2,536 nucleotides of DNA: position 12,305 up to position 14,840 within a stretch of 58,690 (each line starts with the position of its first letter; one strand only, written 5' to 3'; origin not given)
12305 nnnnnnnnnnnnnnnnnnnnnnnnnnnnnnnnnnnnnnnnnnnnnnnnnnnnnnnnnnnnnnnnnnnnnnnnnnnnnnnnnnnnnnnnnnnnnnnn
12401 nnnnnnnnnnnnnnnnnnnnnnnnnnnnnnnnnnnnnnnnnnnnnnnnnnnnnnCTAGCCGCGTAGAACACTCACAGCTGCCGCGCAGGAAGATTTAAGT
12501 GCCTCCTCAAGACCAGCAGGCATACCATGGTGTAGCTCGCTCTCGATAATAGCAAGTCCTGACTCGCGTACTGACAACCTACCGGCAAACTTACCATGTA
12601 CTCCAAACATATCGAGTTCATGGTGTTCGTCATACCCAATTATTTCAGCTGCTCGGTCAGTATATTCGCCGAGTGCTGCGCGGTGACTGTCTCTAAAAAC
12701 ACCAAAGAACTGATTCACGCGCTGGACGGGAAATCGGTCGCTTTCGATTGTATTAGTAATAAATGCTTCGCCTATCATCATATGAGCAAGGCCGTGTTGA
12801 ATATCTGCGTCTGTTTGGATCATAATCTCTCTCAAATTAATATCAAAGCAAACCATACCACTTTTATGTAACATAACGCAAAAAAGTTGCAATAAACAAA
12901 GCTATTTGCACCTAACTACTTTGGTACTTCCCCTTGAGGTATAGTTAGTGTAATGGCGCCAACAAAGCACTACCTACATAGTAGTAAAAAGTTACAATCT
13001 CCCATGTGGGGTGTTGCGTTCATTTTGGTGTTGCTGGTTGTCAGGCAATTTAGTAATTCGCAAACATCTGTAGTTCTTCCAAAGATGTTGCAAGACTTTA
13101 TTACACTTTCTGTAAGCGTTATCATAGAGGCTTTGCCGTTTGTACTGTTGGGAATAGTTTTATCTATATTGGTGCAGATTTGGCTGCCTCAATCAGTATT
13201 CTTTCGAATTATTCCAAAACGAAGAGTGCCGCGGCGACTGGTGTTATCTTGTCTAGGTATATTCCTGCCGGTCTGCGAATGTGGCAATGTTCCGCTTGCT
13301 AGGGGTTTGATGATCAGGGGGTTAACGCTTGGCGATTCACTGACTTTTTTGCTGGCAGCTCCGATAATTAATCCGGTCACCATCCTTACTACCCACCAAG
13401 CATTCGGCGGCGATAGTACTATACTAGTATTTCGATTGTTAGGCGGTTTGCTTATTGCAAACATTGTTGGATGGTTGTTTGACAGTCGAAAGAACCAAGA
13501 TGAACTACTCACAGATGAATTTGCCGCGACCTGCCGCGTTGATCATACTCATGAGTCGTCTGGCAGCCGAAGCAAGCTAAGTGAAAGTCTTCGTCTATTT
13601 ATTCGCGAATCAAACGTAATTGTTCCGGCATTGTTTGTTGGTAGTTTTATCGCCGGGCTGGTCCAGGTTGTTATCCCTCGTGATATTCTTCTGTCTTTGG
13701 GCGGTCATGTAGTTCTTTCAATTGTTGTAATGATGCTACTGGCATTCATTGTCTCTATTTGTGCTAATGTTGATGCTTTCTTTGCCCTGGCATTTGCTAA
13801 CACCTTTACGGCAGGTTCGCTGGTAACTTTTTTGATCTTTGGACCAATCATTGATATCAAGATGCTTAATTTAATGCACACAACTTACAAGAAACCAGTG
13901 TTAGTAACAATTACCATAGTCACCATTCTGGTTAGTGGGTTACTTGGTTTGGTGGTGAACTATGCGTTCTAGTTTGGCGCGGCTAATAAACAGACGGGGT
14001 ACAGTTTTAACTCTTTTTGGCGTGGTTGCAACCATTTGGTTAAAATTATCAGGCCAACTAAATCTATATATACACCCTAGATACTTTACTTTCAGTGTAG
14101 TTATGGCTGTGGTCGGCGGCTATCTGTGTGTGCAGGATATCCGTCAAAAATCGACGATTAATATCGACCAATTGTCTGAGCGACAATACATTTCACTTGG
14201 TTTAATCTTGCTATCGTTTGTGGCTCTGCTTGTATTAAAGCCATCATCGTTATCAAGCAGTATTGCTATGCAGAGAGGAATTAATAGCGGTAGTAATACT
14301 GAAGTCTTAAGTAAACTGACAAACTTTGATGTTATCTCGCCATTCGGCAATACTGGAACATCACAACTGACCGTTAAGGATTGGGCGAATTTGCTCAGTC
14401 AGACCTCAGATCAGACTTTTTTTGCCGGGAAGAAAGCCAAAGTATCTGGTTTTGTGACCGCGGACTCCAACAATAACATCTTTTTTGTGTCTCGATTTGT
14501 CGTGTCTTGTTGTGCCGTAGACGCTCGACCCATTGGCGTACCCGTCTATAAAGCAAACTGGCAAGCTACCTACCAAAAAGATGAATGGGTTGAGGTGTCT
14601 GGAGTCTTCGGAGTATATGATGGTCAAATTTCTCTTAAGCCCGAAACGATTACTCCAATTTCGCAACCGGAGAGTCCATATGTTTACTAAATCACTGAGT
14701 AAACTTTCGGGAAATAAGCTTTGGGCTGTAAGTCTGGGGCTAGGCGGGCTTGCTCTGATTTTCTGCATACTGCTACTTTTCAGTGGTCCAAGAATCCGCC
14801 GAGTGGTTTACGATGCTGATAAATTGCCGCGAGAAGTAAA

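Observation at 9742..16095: Locus centred on a Fur-family regulator and built mostly from uncharacterised proteins: candidate novel metal-handling system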

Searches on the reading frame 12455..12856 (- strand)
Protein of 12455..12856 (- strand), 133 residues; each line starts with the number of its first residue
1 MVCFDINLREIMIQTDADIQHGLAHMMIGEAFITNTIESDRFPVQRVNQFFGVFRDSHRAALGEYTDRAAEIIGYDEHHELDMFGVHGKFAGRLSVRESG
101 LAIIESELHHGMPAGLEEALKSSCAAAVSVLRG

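Call 3: search_protein_families(library=pfam, proteins=[window:12455-12856:-], max_evalue=0.1)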
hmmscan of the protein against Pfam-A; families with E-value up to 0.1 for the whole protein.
window:12455-12856:- (133 aa): 0 families

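Call 4: search_protein_families(library=ncbifam, proteins=[window:12455-12856:-], max_evalue=0.1)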
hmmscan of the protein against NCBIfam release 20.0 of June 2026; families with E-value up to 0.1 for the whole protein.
window:12455-12856:- (133 aa): 0 families

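Call 26: search_solved_structures(query=window:12455-12856:-, max_evalue=10)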
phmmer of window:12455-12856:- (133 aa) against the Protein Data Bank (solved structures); distinct sequences matched with E-value up to 10: 2.
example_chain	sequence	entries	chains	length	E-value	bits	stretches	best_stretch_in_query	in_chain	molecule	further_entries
5ojx_A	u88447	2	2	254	0.84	13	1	31-78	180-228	TetR family transcription regulator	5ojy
7yu0_A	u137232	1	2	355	1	12.8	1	29-108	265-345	6-aminohexanoate-oligomer endohydrolase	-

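Call 53: find_homologous_proteins(query=window:12458-12823:-, max_evalue=0.001)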
Query seq(122 aa) (122 aa): 5 proteins with E <= 0.001 among 62 candidates.
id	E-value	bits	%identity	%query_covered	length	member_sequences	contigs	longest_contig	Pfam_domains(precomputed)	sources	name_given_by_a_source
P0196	7.1e-74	263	100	100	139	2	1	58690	-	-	-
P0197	1.6e-55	204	75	100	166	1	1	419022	-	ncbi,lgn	-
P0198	7.4e-54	199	74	99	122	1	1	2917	-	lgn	-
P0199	7.6e-51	189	69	99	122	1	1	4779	-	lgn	-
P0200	2.0e-47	178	67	100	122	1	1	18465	-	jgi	jgi:hypothetical protein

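Call 69: predict_structure(alignment_id=A3)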
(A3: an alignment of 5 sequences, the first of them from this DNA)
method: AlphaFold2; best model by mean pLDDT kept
length: 122 residues; sequences in the alignment: 5
mean_pLDDT: 64.4   pTM: 0.57
mean pLDDT of the five models: 64.4, 63.9, 57.4, 56.2, 54.1
residues with pLDDT >= 90: 0; 70-90: 46; 50-70: 57; < 50: 19
segments of 3 or more residues with pLDDT < 50: 65-70, 73-75, 78-87
pLDDT, mean of each block of 10 residues (from residue 1): 63 63 57 75 78 70 51 50 47 64 76 77 74
secondary structure, 60 per line:
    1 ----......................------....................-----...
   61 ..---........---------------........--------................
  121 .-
elements in order: H5-26 H33-52 H58-62 H66-73 H89-96 H105-121

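Call 71: search_protein_families(library=pfam, alignment_id=A2, max_evalue=10)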
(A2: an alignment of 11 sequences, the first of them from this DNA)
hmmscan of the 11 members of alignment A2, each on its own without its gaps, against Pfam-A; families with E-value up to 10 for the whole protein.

A. member 1, seq(122 aa): 0 families

B. families by the number of members that match (of 11 scanned): 2 families
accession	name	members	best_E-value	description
PF25426.1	AAA_lid_BCS1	1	0.018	Mitochondrial chaperone BCS1-like, ATPase lid domain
PF19996.4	ivWA-helical_N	1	0.09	N-terminal helical region fused to the FtsH ternary system vWA domain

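Call 72: search_solved_structures(query=A2, max_evalue=10)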
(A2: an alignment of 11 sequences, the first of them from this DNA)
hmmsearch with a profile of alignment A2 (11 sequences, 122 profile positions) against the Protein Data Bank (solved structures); distinct sequences matched with E-value up to 10: 9.
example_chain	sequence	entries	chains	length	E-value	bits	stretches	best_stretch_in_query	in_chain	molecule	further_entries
9lpl_A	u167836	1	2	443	0.012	19.1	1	57-96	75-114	3-oxoacyl-[acyl-carrier-protein] synthase 2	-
1b3n_A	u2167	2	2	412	0.013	19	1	57-96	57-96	PROTEIN (KETOACYL ACYL CARRIER PROTEIN SYNTHASE 2) | BETA-KETOACYL ACP SYNTHASE II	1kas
6okg_A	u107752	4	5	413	0.013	19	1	57-96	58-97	3-oxoacyl-[acyl-carrier-protein] synthase 2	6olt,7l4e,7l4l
2gfw_A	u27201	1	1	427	0.013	19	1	57-96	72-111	3-oxoacyl-[acyl-carrier-protein] synthase 2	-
2gfy_A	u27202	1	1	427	0.013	19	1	57-96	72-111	3-oxoacyl-[acyl-carrier-protein] synthase 2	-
2gfv_A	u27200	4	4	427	0.013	19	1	57-96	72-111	3-oxoacyl-[acyl-carrier-protein] synthase 2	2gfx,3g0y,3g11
3hnz_A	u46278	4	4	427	0.013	19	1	57-96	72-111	3-oxoacyl-[acyl-carrier-protein] synthase 2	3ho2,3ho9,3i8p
4hpq_C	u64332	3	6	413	0.42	14.1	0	20-72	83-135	Atg17 | KLTH0D15642p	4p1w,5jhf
8fjg_A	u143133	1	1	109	1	12.9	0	33-77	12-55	H12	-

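Call 75: fold_search(model_id=the predicted structure, library=pdb)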
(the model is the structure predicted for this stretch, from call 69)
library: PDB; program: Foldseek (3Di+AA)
matches with E <= 10: 118; with E <= 0.001: 0
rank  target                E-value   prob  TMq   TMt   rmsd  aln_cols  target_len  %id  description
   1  2spo                  6.6e-01  0.13  0.24  0.21  16.5       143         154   13  A NOVEL SITE-DIRECTED MUTANT OF MYOGLOBIN WITH AN UNUSUALLY HIGH O2 AFFINITY AND LOW AUTOOXIDATION RATE (released 1994-01-31)
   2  1obm                  9.9e-01  0.09  0.22  0.20  16.6       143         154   13  RECOMBINANT SPERM WHALE MYOGLOBIN 29F/64Q/68F/122N MUTANT (MET) (released 1998-04-08)
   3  2oh8                  1.1e+00  0.08  0.22  0.19  16.6       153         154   12  Myoglobin cavity mutant I28W (released 2007-01-23)
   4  3nml                  1.5e+00  0.08  0.23  0.19  16.2       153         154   12  Sperm whale myoglobin mutant H64W carbonmonoxy-form (released 2010-07-14)
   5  4ood                  1.5e+00  0.08  0.22  0.19  13.6       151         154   14  Structure of K42Y mutant of sperm whale myoglobin (released 2014-11-26)
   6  2mgi                  1.6e+00  0.08  0.23  0.20  13.4       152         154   14  HIGH RESOLUTION CRYSTAL STRUCTURES OF FIVE DISTAL HISTIDINE MUTANTS OF SPERM WHALE MYOGLOBIN (released 1994-01-31)
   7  1mgn                  1.6e+00  0.08  0.24  0.20  13.4       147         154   14  HIS64(E7)-> TYR APOMYOGLOBIN AS A REAGENT FOR MEASURING RATES OF HEMIN DISSOCIATION (released 1994-01-31)
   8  2e2y                  1.7e+00  0.08  0.23  0.21  13.3       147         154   14  Crystal Structure of F43W/H64D/V68I Myoglobin (released 2007-10-23)
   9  102m                  1.7e+00  0.08  0.23  0.21  14.4       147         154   14  SPERM WHALE MYOGLOBIN H64A AQUOMET AT PH 9.0 (released 1998-04-08)
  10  3a2g                  1.8e+00  0.08  0.24  0.21  13.3       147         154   13  Crystal Structure of K102C-Myoglobin conjugated with Fluorescein (released 2010-03-02)
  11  3kav_A                1.9e+00  0.14  0.28  0.31  11.5       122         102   14  Crystal Structure of THE MUTANT (L80M) PA2107 PROTEIN from Pseudomonas aeruginosa, Northeast Structural Genomics Conso (released 2009-10-27)
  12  6m8f_A                1.9e+00  0.07  0.23  0.20  16.5       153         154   12  Engineered sperm whale myoglobin-based carbene transferase (released 2019-01-23)
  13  5wjk                  2.0e+00  0.08  0.25  0.21  16.8       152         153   12  2.0-Angstrom In situ Mylar structure of sperm whale myoglobin (SWMb) at 293 K (released 2017-12-13)
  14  1mti                  2.0e+00  0.07  0.24  0.21  16.5       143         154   12  PHE46(CD4) ORIENTS THE DISTAL HISTIDINE FOR HYDROGEN BONDING TO BOUND LIGANDS IN SPERM WHALE MYOGLOBIN (released 1995-09-15)
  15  4irv_B                2.0e+00  0.04  0.18  0.13  16.5       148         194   11  Structure of the Helicobacter pylori CagA Oncogene Bound to the Human Tumor Suppressor Apoptosis-stimulating Protein o (released 2014-01-15)
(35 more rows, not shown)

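Call 90: find_related_loci(query=A2, collection=metagenome_contigs, flank=10000)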
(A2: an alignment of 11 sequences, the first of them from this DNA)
Query A2 (122 aa) in metagenome_contigs; peptide patterns used: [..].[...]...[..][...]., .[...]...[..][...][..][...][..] (x = any residue, [..] = any of these).
296 stretches matched a pattern; 3 encode a relative of the query (tblastn E <= 1e-3); 3 distinct loci.
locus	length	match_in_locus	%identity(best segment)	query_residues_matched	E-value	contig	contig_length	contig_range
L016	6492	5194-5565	40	5-118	2e-23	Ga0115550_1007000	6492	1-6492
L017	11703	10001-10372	39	5-118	7e-23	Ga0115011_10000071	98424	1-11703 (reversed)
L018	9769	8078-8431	42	5-112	8e-23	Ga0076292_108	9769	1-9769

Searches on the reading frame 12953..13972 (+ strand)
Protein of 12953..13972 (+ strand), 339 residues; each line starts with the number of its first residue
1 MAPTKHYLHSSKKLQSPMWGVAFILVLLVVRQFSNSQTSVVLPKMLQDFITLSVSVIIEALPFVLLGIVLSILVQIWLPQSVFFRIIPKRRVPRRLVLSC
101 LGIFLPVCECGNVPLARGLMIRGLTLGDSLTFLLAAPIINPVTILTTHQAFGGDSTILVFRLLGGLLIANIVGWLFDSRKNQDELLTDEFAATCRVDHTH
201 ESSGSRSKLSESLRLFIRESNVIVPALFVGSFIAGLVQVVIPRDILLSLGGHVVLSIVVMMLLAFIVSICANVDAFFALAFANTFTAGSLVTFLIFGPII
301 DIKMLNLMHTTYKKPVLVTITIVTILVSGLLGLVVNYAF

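Call 3: search_protein_families(library=pfam, proteins=[window:12953-13972:+], max_evalue=0.1)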
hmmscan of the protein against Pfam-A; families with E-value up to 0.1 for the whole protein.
window:12953-13972:+ (339 aa): 1 family
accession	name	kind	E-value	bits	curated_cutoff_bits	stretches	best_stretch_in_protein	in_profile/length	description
PF03773.19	ArsP_1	-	3e-58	197.8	32.3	1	46-337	2-294/294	Predicted permease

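Call 4: search_protein_families(library=ncbifam, proteins=[window:12953-13972:+], max_evalue=0.1)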
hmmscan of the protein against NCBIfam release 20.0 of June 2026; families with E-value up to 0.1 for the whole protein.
window:12953-13972:+ (339 aa): 2 families
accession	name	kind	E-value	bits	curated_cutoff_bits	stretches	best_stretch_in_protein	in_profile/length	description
NF040736.1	efflux_SaoE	equivalog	9.5e-26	90.9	325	1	45-337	3-296/352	efflux transporter SaoE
NF033936.1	CuZnOut_SO0444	equivalog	6.7e-22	78.1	300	2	54-200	2-146/351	SO_0444 family Cu/Zn efflux transporter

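Call 10: find_encoding_contigs(protein=window:12953-13972:+, flank=10000, max_places=6)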
Protein window:12953-13972:+ (339 aa): 1 contig read that carries it; 1 place shown.
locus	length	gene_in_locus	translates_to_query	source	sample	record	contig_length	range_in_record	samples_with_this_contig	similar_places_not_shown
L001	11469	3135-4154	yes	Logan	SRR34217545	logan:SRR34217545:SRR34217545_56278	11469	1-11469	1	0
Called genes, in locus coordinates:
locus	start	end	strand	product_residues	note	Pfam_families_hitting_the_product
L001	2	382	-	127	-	?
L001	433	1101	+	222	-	-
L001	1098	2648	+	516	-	-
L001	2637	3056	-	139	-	-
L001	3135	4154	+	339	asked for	PF03773:ArsP_1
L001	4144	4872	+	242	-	PF09323:DUF1980 (weak), PF21537:DUF1980_C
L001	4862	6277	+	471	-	-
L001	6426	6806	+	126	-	-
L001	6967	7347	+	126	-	PF07237:DUF1428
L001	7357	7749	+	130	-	PF03073:TspO_MBR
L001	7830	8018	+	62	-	PF18930:DUF5679 (weak)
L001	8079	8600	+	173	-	PF01872:RibD_C, PF00186:DHFR_1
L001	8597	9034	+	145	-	PF08922:DUF1905 (weak), PF13376:OmdA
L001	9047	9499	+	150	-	PF08818:DUF1801 (weak)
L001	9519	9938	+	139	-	PF08327:AHSA1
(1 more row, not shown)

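Call 68: search_solved_structures(query=window:12953-13972:+, max_evalue=1)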
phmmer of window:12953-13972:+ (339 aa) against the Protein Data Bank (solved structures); distinct sequences matched with E-value up to 1: 0.

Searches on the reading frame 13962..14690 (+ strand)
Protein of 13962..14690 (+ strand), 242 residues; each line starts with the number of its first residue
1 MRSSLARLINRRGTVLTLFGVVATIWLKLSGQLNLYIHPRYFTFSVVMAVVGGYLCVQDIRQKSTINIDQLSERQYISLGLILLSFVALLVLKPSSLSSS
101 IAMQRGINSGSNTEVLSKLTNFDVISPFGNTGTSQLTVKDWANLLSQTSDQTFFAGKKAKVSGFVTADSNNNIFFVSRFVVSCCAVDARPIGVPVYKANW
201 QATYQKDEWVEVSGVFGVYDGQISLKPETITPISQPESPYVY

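Call 3: search_protein_families(library=pfam, proteins=[window:13962-14690:+], max_evalue=0.1)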
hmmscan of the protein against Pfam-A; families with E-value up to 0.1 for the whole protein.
window:13962-14690:+ (242 aa): 2 families
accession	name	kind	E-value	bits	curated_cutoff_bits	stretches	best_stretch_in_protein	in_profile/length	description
PF21537.2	DUF1980_C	-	5.2e-17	62.3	25.9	1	135-242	25-140/141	DUF1980 C-terminal domain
PF09323.15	DUF1980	-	4.8e-07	30.6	25.9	1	12-108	2-110/110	DUF1980 N-terminal domain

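Call 4: search_protein_families(library=ncbifam, proteins=[window:13962-14690:+], max_evalue=0.1)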
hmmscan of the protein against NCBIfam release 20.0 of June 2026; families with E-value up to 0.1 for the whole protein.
window:13962-14690:+ (242 aa): 1 family
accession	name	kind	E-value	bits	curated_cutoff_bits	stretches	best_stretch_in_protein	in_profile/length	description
TIGR03943.1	TIGR03943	equivalog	2.2e-42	144.9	88.8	1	29-240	1-221/221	TIGR03943 family putative permease subunit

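Call 67: search_solved_structures(query=window:13962-14690:+, max_evalue=1)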
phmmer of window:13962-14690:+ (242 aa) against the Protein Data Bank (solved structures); distinct sequences matched with E-value up to 1: 0.
